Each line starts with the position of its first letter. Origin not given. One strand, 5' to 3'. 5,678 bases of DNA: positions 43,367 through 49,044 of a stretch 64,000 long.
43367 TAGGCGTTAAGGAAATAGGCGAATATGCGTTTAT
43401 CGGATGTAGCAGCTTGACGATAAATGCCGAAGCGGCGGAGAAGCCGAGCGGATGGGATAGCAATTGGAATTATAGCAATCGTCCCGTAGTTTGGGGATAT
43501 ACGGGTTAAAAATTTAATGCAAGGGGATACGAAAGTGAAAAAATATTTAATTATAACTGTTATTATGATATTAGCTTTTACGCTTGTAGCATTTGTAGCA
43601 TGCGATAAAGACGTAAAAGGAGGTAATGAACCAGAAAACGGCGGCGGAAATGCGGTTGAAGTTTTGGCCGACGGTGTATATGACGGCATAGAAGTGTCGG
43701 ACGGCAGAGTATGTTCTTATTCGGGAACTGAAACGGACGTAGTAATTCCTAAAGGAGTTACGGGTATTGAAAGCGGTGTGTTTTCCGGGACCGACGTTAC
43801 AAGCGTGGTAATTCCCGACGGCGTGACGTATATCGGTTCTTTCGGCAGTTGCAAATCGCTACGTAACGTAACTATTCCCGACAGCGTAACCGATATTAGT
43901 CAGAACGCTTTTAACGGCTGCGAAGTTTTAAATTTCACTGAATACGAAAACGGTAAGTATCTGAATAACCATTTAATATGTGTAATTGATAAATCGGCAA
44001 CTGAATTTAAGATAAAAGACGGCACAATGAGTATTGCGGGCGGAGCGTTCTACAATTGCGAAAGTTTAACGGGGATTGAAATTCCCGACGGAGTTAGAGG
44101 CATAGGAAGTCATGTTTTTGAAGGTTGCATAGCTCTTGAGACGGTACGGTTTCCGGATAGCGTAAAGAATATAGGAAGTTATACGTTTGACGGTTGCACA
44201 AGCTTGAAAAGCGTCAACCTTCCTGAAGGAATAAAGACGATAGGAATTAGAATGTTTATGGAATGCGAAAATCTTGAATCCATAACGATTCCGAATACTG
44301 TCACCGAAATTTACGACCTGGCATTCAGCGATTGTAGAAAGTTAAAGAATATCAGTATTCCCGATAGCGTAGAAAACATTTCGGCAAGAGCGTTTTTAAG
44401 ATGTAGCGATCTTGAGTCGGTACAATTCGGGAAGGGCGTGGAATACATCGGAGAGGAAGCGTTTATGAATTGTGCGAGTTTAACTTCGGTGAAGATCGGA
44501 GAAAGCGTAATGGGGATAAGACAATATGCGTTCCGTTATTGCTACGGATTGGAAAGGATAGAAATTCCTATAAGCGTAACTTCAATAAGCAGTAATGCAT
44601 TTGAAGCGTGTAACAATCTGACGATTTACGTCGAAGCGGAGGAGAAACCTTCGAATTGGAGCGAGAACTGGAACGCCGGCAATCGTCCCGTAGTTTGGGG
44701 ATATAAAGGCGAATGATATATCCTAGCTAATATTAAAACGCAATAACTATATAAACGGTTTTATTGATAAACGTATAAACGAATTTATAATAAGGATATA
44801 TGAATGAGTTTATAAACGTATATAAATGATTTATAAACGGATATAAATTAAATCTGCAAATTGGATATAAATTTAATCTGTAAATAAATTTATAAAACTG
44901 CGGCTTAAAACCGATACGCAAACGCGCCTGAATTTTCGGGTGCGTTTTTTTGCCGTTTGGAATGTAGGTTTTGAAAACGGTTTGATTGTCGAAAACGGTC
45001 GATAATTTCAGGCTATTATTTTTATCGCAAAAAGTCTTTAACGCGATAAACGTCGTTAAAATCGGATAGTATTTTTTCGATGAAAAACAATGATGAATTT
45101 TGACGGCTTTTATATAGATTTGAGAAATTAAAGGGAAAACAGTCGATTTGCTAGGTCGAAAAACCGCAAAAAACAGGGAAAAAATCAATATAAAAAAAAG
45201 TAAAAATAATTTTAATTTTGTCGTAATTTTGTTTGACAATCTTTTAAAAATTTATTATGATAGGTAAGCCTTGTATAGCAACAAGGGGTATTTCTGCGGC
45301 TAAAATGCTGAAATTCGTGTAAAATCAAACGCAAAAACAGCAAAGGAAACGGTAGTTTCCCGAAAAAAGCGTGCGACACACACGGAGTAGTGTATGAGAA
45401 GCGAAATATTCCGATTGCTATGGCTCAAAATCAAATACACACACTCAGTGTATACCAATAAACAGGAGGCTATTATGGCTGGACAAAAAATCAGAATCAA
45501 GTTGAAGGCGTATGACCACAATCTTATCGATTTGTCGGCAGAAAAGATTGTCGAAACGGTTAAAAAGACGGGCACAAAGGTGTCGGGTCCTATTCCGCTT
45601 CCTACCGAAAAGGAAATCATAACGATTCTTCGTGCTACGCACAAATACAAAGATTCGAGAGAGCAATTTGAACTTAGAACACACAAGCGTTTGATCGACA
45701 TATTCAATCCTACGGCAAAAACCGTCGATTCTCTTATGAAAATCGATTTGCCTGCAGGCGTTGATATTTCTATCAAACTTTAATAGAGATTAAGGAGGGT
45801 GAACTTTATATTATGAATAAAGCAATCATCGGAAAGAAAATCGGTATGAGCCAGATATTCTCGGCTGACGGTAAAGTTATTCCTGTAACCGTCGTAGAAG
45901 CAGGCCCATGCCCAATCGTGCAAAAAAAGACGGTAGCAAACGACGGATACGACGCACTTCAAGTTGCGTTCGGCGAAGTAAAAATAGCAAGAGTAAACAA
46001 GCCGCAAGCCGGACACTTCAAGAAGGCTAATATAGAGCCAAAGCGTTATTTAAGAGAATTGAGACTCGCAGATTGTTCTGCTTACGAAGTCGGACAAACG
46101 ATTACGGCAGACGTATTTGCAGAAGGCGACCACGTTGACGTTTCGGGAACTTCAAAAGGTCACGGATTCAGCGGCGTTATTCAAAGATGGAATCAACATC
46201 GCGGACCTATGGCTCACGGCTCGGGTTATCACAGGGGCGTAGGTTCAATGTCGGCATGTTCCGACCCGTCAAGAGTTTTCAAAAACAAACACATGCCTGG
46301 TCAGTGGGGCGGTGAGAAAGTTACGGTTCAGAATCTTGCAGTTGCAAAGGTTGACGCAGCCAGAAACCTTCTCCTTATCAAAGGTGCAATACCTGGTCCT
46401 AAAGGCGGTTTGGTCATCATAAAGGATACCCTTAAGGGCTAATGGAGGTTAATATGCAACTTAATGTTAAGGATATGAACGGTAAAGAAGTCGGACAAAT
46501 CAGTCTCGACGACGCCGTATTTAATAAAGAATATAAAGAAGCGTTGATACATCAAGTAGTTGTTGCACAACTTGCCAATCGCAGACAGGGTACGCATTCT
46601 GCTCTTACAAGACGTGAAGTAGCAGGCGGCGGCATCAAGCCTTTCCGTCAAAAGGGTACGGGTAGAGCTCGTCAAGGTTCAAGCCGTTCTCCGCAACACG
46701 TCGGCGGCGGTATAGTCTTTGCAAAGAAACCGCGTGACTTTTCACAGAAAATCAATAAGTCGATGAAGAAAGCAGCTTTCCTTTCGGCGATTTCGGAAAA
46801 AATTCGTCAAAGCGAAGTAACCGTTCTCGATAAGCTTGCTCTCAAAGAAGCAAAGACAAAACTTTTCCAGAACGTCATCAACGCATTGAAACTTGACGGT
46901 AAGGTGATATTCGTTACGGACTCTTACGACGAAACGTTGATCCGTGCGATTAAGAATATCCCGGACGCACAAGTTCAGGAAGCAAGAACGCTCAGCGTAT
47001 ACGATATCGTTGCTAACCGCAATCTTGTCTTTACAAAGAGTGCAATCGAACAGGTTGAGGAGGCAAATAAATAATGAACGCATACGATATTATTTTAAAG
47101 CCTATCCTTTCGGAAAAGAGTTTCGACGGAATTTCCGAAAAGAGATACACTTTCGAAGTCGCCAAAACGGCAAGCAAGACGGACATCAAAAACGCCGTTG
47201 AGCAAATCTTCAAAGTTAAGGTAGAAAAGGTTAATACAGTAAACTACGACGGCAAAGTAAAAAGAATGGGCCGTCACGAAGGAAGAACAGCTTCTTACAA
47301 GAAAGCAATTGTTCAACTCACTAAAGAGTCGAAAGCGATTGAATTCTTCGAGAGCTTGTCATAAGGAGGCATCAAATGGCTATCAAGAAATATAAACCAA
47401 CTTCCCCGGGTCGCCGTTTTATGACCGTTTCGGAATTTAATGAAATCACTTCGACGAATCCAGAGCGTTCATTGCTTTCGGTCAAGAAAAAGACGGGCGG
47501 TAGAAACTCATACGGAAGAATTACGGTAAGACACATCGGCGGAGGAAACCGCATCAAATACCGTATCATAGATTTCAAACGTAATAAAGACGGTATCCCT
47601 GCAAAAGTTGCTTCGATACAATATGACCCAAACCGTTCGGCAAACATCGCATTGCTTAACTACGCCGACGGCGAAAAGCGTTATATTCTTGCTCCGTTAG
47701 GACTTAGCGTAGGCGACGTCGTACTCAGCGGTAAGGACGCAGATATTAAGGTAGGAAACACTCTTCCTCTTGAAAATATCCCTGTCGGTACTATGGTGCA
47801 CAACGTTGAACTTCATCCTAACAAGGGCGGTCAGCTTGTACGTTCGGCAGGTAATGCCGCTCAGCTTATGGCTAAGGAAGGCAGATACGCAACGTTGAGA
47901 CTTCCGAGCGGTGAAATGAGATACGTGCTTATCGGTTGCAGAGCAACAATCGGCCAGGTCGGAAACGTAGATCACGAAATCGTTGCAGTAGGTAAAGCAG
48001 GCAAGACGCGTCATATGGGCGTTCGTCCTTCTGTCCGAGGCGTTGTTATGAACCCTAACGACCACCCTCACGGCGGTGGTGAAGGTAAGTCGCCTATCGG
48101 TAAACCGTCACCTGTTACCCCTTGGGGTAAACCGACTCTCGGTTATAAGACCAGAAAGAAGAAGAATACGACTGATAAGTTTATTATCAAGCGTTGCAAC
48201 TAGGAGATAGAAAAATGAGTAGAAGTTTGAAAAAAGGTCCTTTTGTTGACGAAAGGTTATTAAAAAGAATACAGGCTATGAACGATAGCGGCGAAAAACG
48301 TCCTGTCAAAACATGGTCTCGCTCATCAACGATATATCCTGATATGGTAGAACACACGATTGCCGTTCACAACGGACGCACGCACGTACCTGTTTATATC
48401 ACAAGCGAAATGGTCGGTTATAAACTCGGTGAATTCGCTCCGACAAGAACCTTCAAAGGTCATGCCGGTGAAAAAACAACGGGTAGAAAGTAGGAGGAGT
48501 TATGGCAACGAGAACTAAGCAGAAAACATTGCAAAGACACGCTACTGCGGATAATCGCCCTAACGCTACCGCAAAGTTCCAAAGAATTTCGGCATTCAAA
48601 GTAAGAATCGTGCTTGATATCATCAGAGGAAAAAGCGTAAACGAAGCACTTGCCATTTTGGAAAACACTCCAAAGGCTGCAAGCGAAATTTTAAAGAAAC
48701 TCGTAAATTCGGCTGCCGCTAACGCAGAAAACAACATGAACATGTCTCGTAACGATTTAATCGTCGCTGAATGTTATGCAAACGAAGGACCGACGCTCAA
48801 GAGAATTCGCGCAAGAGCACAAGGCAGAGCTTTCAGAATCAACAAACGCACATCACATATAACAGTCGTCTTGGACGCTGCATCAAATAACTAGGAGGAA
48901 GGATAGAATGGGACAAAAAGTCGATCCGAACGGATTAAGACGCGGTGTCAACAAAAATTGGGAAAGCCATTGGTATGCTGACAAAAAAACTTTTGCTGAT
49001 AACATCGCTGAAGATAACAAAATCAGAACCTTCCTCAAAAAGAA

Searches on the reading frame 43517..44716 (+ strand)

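Call 35: search_protein_families(library=pfam, proteins=[window:43517-44716:+], max_evalue=0.00001)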
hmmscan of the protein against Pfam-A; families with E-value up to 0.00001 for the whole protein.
window:43517-44716:+ (399 aa): 2 families
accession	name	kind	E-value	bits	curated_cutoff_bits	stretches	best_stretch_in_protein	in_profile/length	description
PF13306.12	LRR_5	-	4.6e-77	256.5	27.7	3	160-277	12-127/127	BspA type Leucine rich repeat region (6 copies)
PF13855.12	LRR_8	-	8.5e-06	25.9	27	0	217-259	14-57/61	Leucine rich repeat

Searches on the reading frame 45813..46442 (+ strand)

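Call 67: search_protein_families(library=pfam, proteins=[window:45813-46442:+], max_evalue=0.00001)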
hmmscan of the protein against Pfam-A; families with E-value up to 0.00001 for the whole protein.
window:45813-46442:+ (209 aa): 1 family
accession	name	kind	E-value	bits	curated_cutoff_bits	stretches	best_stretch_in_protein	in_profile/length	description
PF00297.29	Ribosomal_L3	-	2.7e-15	56.7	22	1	95-182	205-290/369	Ribosomal protein L3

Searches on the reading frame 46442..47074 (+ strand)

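Call 67: search_protein_families(library=pfam, proteins=[window:46442-47074:+], max_evalue=0.00001)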
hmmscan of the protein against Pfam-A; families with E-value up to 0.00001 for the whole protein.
window:46442-47074:+ (210 aa): 1 family
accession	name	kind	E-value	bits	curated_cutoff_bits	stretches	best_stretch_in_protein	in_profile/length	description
PF00573.27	Ribosomal_L4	-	8.1e-68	228.2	25.8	1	20-207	1-189/190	Ribosomal protein L4/L1 family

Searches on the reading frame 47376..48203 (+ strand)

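Call 67: search_protein_families(library=pfam, proteins=[window:47376-48203:+], max_evalue=0.00001)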
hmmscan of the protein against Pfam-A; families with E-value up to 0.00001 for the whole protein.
window:47376-48203:+ (275 aa): 2 families
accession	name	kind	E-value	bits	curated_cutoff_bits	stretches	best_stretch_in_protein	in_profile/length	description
PF03947.24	Ribosomal_L2_C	-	3.3e-55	186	33.7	1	125-251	1-126/126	Ribosomal Proteins L2, C-terminal domain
PF00181.30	Ribosomal_L2_N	-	6.3e-35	119.5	23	1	42-118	1-77/77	Ribosomal Proteins L2, RNA binding N-terminal domain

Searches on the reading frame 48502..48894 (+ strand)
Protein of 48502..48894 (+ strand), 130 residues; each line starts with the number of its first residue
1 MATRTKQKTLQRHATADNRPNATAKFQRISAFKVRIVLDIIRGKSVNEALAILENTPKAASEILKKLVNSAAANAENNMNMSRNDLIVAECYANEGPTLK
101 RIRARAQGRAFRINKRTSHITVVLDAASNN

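Call 67: search_protein_families(library=pfam, proteins=[window:48502-48894:+], max_evalue=0.00001)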
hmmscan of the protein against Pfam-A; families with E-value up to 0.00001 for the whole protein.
window:48502-48894:+ (130 aa): 1 family
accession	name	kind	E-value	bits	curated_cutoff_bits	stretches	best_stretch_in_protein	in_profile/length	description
PF00237.24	Ribosomal_L22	-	2.9e-39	133.8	28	1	22-124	1-103/104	Ribosomal protein L22p/L17e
